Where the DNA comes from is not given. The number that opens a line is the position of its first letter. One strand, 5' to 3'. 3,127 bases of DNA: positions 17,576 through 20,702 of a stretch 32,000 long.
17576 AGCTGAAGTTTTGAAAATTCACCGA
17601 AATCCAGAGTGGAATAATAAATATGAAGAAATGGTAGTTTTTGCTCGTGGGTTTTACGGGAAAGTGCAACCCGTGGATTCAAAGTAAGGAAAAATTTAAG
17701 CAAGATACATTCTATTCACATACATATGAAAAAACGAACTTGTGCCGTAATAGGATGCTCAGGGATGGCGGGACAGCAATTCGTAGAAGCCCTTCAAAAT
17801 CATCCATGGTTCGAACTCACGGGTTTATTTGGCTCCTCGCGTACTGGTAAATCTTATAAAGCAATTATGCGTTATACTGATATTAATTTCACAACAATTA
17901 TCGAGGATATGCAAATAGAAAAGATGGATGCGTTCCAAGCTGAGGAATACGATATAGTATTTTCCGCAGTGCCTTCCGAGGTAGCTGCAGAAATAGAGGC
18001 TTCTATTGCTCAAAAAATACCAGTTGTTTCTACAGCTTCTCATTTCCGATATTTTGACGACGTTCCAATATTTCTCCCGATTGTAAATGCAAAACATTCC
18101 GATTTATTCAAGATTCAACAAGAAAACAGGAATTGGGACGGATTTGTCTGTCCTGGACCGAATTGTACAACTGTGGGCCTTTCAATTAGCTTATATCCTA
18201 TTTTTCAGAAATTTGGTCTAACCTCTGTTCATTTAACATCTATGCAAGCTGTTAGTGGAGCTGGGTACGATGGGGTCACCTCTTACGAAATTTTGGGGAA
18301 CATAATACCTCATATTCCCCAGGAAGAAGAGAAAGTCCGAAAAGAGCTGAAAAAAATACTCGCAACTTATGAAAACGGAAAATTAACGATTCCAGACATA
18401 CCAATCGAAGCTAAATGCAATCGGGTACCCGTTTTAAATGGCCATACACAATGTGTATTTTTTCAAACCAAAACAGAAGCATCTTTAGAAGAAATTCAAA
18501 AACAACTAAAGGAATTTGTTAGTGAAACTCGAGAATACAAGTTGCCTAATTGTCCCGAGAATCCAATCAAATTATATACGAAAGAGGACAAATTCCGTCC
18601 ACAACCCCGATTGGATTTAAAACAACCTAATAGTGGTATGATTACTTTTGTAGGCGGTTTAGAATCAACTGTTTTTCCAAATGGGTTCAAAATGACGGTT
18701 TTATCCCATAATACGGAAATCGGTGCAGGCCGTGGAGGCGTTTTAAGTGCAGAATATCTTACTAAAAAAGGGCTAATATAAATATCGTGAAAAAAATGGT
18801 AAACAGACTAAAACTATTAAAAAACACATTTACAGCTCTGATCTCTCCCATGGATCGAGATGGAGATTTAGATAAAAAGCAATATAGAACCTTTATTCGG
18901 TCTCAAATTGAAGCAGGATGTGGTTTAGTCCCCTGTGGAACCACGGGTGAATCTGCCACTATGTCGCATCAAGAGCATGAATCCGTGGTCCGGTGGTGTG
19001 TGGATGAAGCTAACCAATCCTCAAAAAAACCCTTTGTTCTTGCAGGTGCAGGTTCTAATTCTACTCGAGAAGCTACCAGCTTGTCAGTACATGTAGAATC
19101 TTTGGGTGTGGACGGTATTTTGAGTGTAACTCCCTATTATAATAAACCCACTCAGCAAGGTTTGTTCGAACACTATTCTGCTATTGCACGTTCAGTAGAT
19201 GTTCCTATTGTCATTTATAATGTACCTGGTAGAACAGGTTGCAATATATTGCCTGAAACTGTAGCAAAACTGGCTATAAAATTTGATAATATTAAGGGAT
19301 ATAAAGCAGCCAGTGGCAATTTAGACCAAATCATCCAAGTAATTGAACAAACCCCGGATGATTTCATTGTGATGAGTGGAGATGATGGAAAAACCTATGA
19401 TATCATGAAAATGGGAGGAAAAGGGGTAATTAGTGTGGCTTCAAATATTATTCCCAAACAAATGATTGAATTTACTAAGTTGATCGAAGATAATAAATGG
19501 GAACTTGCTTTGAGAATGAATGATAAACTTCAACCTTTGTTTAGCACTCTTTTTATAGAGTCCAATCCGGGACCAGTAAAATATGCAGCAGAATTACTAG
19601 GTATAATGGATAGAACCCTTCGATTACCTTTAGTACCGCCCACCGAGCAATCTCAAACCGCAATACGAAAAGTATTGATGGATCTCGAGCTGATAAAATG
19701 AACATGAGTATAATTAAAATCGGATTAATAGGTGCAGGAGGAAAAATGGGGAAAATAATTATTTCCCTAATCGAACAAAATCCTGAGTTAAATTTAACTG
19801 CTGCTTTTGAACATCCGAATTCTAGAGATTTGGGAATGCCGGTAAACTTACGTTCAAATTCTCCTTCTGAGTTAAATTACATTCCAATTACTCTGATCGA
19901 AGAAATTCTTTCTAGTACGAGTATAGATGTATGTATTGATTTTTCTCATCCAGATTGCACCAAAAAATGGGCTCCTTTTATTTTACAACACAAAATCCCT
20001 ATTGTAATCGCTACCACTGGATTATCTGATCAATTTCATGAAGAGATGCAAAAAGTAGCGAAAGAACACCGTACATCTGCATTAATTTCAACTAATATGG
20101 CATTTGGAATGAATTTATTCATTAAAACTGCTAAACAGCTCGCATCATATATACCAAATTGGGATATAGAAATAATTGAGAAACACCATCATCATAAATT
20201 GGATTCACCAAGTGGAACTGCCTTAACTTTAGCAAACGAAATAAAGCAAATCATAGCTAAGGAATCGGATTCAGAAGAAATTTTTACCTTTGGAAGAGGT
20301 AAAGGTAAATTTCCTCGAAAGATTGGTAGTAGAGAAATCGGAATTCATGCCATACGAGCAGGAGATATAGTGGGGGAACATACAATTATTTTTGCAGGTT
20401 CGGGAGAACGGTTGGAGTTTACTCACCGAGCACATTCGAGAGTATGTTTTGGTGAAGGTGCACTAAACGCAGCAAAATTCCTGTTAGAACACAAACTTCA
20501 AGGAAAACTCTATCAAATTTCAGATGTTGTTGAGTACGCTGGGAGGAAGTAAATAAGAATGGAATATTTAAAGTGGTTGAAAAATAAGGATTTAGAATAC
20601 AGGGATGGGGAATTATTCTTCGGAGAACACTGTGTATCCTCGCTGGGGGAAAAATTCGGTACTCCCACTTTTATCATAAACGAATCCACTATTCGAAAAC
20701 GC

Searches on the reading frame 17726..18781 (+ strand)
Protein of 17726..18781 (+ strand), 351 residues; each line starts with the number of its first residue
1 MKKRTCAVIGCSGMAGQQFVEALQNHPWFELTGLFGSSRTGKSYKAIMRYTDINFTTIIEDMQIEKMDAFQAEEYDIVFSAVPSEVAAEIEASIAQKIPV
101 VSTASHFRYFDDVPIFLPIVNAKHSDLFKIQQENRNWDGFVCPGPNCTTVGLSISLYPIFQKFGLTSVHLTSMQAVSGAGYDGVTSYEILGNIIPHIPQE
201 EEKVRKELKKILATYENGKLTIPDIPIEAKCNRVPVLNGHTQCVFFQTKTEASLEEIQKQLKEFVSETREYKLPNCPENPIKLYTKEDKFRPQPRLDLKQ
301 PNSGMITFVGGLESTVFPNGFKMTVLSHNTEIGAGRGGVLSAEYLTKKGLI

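Call 4: search_protein_families(library=pfam, proteins=[window:17726-18781:+])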
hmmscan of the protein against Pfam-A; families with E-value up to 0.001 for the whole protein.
window:17726-18781:+ (351 aa): 3 families
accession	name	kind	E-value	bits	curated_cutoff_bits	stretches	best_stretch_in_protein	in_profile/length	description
PF02774.23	Semialdhyde_dhC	-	2.9e-30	106.2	26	1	156-330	1-182/184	Semialdehyde dehydrogenase, dimerisation domain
PF01118.30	Semialdhyde_dh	-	1.9e-25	90.1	26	1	7-124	3-117/121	Semialdehyde dehydrogenase, NAD binding domain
PF01113.26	DapB_N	-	0.00085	19.8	25.6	0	7-102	4-96/124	Dihydrodipicolinate reductase, N-terminus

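Call 5: search_protein_families(library=ncbifam, proteins=[window:17726-18781:+])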
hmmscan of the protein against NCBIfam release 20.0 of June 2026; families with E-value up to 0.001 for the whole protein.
window:17726-18781:+ (351 aa): 10 families
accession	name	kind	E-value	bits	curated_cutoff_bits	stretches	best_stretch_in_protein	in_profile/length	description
NF006416.0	PRK08664.1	subfamily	5e-104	348.2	232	1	2-351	2-349/350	aspartate-semialdehyde dehydrogenase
TIGR00978.1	asd_EA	equivalog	1.6e-100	336.5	301.2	1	6-346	3-341/342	aspartate-semialdehyde dehydrogenase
NF011456.0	PRK14874.1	equivalog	1.2e-30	106.7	223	2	2-185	3-169/346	aspartate-semialdehyde dehydrogenase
TIGR01296.1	asd_B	equivalog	3.3e-27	95.5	324.2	2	6-186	2-166/339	aspartate-semialdehyde dehydrogenase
NF005229.0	PRK06728.1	equivalog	2.8e-21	75.8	628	2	5-184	7-169/347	aspartate-semialdehyde dehydrogenase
TIGR01850.1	argC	equivalog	1.8e-15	57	233.6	1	6-265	3-266/345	N-acetyl-gamma-glutamyl-phosphate reductase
NF005144.0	PRK06598.1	subfamily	1.4e-11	44.2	198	2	199-263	240-298/369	aspartate-semialdehyde dehydrogenase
NF005957.0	PRK08040.1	equivalog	1.6e-11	44.2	273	1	6-184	7-169/336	aspartate-semialdehyde dehydrogenase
NF004224.0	PRK05671.1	equivalog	1.7e-08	34.3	284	1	6-185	7-169/336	aspartate-semialdehyde dehydrogenase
TIGR01745.1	asd_gamma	equivalog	6.4e-07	28.6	402.9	0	199-262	239-295/366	aspartate-semialdehyde dehydrogenase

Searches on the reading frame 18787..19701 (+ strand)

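Call 4: search_protein_families(library=pfam, proteins=[window:18787-19701:+])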
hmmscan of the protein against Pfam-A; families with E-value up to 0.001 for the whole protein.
window:18787-19701:+ (304 aa): 1 family
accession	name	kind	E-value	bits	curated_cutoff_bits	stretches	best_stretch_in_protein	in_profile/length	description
PF00701.28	DHDPS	-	1.9e-87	293.1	22.1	1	12-297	3-286/289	Dihydrodipicolinate synthetase family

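Call 5: search_protein_families(library=ncbifam, proteins=[window:18787-19701:+])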
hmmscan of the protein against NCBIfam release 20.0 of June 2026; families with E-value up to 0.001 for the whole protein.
window:18787-19701:+ (304 aa): 7 families
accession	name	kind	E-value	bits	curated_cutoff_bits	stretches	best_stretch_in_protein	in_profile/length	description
TIGR00674.1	dapA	equivalog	4.5e-96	321.1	206.15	1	15-299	3-285/286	4-hydroxy-tetrahydrodipicolinate synthase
TIGR02313.1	HpaI-NOT-DapA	exception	1.7e-57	194.5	396.7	1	14-299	4-288/294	2,4-dihydroxyhept-2-ene-1,7-dioic acid aldolase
NF003164.0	PRK04147.1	equivalog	2.9e-36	125.3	281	1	11-297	4-287/294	N-acetylneuraminate lyase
NF002958.0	PRK03620.1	subfamily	1.2e-32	113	278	1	19-299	19-298/307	5-dehydro-4-deoxyglucarate dehydratase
TIGR00683.1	nanA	equivalog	2.7e-29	102.4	382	1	11-253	1-240/293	N-acetylneuraminate lyase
TIGR03249.1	KdgD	equivalog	2.5e-27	95.8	373.95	1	19-297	17-295/299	5-dehydro-4-deoxyglucarate dehydratase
NF040954.1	Arch_KDGaldase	equivalog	1.8e-21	76.8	390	1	16-251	5-231/288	bifunctional 2-dehydro-3-deoxy-phosphogluconate/2-dehydro-3-deoxy-6-phosphogalactonate aldolase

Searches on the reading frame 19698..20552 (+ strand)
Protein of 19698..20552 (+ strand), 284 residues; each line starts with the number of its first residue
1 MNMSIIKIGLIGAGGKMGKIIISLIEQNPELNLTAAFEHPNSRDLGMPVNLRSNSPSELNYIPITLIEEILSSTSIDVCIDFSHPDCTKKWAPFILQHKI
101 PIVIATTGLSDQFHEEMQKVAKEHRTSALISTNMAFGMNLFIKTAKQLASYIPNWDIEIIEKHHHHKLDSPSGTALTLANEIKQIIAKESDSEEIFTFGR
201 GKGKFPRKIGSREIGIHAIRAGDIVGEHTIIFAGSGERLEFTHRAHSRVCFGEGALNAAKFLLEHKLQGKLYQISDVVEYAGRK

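Call 4: search_protein_families(library=pfam, proteins=[window:19698-20552:+])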
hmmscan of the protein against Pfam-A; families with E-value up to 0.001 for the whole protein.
window:19698-20552:+ (284 aa): 3 families
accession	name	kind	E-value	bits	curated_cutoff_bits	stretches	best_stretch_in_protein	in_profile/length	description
PF05173.19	DapB_C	-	3.5e-41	140.5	27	1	137-277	1-120/121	Dihydrodipicolinate reductase, C-terminus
PF01113.26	DapB_N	-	3.5e-26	92.2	25.6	1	6-134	1-124/124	Dihydrodipicolinate reductase, N-terminus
PF01118.30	Semialdhyde_dh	-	1.5e-05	25.8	26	1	7-104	1-94/121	Semialdehyde dehydrogenase, NAD binding domain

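Call 5: search_protein_families(library=ncbifam, proteins=[window:19698-20552:+])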
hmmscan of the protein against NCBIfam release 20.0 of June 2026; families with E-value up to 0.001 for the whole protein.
window:19698-20552:+ (284 aa): 2 families
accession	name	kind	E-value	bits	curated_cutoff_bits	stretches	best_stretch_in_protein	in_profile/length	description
TIGR00036.1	dapB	equivalog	5.4e-71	239.3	122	1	6-278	2-269/270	4-hydroxy-tetrahydrodipicolinate reductase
TIGR02130.1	dapB_plant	equivalog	3.7e-14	52.4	294.55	1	11-278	6-269/275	dihydrodipicolinate reductase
